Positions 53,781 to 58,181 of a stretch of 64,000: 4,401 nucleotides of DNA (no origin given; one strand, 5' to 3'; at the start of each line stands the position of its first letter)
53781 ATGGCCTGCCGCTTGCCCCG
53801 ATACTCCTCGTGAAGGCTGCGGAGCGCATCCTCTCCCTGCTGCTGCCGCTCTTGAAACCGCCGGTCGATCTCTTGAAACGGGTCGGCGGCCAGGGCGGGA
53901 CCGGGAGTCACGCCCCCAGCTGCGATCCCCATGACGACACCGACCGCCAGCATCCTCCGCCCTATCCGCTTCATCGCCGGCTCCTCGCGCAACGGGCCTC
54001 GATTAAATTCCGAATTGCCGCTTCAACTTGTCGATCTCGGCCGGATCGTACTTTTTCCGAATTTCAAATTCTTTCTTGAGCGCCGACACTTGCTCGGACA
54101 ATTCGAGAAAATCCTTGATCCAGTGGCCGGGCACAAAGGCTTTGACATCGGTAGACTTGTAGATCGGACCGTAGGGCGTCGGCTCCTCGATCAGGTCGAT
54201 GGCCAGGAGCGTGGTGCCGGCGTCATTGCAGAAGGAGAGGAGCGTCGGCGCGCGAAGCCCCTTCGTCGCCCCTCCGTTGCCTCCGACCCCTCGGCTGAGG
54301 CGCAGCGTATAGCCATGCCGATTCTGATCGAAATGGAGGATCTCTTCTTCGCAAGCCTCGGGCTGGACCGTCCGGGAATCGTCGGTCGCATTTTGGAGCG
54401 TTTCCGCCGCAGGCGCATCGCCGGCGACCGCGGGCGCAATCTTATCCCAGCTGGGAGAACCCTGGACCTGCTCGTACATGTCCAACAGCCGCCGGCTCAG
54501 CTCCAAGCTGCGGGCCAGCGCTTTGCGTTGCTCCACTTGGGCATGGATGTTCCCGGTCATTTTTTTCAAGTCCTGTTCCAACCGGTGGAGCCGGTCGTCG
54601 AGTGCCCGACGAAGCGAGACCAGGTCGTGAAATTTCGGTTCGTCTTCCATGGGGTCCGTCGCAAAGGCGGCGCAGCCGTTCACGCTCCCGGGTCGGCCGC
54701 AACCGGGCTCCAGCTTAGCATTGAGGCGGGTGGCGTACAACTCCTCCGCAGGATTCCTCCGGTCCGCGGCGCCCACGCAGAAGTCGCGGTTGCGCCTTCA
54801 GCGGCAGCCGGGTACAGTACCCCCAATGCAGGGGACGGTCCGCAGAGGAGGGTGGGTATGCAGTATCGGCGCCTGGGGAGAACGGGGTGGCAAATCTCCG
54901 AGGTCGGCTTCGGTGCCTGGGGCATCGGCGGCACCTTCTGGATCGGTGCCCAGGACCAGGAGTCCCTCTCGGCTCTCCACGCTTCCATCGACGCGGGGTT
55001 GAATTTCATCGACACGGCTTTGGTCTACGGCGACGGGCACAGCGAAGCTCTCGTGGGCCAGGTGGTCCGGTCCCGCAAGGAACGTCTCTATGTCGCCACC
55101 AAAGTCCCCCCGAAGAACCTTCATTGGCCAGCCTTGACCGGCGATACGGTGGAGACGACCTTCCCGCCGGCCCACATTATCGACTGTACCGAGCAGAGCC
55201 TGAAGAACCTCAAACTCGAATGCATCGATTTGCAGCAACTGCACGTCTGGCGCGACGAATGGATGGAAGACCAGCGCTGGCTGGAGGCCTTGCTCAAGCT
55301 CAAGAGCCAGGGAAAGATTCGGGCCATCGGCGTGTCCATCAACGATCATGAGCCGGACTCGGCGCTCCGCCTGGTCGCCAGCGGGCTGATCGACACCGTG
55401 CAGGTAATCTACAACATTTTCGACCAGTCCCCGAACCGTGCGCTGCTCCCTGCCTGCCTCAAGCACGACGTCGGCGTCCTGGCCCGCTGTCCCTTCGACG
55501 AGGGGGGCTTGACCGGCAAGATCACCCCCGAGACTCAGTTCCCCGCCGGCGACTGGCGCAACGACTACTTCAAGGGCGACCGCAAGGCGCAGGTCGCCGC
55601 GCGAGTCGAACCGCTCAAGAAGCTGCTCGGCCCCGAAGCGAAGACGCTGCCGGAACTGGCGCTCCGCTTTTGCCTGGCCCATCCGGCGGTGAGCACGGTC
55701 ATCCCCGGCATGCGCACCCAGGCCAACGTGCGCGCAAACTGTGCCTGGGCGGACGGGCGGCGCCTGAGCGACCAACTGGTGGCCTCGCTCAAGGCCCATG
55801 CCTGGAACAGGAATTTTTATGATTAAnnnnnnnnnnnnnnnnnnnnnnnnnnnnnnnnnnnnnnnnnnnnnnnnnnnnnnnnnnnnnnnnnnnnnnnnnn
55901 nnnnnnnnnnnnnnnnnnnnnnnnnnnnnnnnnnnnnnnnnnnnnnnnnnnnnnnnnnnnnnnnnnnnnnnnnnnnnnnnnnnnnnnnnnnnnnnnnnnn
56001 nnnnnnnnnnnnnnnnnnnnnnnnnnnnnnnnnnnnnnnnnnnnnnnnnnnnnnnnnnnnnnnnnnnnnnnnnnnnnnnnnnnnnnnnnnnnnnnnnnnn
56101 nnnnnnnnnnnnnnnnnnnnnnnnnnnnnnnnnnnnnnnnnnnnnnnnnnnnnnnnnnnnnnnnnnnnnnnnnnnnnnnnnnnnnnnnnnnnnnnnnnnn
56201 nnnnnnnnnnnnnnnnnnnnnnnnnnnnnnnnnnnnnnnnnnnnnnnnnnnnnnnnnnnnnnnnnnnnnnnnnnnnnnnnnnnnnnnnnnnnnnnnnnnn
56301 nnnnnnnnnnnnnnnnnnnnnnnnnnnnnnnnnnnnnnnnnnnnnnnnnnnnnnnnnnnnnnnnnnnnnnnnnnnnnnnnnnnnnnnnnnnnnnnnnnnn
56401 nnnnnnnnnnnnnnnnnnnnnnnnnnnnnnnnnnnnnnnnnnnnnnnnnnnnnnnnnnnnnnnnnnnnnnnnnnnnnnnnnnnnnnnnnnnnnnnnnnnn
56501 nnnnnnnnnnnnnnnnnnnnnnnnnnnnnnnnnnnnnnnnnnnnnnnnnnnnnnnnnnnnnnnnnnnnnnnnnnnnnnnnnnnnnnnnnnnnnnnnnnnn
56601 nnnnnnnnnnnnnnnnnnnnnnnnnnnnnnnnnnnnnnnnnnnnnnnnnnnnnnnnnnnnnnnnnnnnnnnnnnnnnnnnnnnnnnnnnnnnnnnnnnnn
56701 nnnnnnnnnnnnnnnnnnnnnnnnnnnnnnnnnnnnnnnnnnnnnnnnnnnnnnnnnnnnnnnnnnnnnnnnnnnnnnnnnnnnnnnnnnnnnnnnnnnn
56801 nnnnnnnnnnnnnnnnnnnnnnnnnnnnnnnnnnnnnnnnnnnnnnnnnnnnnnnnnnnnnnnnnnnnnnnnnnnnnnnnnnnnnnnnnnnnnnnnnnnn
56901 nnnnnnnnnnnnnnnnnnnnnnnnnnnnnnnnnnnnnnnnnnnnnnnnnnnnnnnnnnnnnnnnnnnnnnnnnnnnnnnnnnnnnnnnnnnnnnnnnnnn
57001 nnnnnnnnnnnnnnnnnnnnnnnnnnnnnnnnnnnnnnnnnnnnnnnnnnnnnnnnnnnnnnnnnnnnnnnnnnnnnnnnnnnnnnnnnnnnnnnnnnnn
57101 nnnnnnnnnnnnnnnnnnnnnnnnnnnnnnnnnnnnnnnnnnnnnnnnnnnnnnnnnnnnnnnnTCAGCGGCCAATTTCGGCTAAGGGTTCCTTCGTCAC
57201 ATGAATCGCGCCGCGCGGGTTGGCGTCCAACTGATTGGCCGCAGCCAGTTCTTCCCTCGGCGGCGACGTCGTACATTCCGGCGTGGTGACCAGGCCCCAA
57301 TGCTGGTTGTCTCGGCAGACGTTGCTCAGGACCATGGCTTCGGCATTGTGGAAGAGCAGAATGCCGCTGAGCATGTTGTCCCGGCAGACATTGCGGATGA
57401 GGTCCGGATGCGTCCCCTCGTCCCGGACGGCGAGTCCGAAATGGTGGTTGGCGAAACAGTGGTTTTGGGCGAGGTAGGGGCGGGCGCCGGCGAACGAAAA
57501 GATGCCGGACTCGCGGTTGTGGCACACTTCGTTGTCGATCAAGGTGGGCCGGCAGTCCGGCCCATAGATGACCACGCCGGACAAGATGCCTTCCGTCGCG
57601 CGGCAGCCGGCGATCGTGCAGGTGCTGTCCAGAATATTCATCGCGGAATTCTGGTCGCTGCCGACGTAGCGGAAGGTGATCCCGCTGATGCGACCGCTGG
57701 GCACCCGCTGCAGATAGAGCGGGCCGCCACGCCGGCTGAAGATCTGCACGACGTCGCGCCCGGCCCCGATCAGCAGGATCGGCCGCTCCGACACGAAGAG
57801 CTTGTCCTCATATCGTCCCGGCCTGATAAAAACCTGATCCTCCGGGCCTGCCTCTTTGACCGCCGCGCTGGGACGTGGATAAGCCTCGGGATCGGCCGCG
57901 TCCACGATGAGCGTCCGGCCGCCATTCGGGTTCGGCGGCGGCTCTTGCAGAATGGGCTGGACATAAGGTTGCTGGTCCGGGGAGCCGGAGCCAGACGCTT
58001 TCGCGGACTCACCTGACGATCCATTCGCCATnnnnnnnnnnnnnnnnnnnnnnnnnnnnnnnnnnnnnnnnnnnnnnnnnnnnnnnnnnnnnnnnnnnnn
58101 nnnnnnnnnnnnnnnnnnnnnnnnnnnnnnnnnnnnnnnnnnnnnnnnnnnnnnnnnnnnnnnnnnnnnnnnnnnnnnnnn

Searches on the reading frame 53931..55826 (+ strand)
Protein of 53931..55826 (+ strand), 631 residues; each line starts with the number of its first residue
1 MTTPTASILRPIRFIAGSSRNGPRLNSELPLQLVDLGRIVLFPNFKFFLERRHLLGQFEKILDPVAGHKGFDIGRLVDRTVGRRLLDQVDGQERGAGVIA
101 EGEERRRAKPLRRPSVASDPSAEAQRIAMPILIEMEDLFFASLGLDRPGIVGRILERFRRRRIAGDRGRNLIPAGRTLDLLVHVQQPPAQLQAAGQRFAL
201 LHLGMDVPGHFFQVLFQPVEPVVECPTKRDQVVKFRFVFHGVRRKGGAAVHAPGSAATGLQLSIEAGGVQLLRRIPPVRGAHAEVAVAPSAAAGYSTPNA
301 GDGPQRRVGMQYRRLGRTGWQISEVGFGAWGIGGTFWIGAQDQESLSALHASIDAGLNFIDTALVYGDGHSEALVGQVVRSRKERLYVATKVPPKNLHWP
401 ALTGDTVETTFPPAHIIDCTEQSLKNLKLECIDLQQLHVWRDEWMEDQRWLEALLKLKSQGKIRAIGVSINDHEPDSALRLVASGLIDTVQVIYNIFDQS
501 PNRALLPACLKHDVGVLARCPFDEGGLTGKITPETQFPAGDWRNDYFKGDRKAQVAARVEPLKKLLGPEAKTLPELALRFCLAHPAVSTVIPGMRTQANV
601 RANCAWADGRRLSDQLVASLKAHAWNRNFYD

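Call 102: search_protein_families(library=pfam, proteins=[window:53931-55826:+], max_evalue=0.00001)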
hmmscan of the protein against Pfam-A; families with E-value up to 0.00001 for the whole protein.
window:53931-55826:+ (631 aa): 1 family
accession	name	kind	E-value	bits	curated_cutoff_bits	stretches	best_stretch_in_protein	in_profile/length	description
PF00248.27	Aldo_ket_red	-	3.8e-48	164.5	24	1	324-623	1-289/291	Aldo/keto reductase family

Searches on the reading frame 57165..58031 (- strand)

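Call 102: search_protein_families(library=pfam, proteins=[window:57165-58031:-], max_evalue=0.00001)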
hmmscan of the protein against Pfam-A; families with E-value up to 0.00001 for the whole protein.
window:57165-58031:- (288 aa): 1 family
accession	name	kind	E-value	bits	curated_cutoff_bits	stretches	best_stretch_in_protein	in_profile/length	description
PF13229.12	Beta_helix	-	1.7e-09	37.9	25.9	1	114-243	12-138/158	Right handed beta helix region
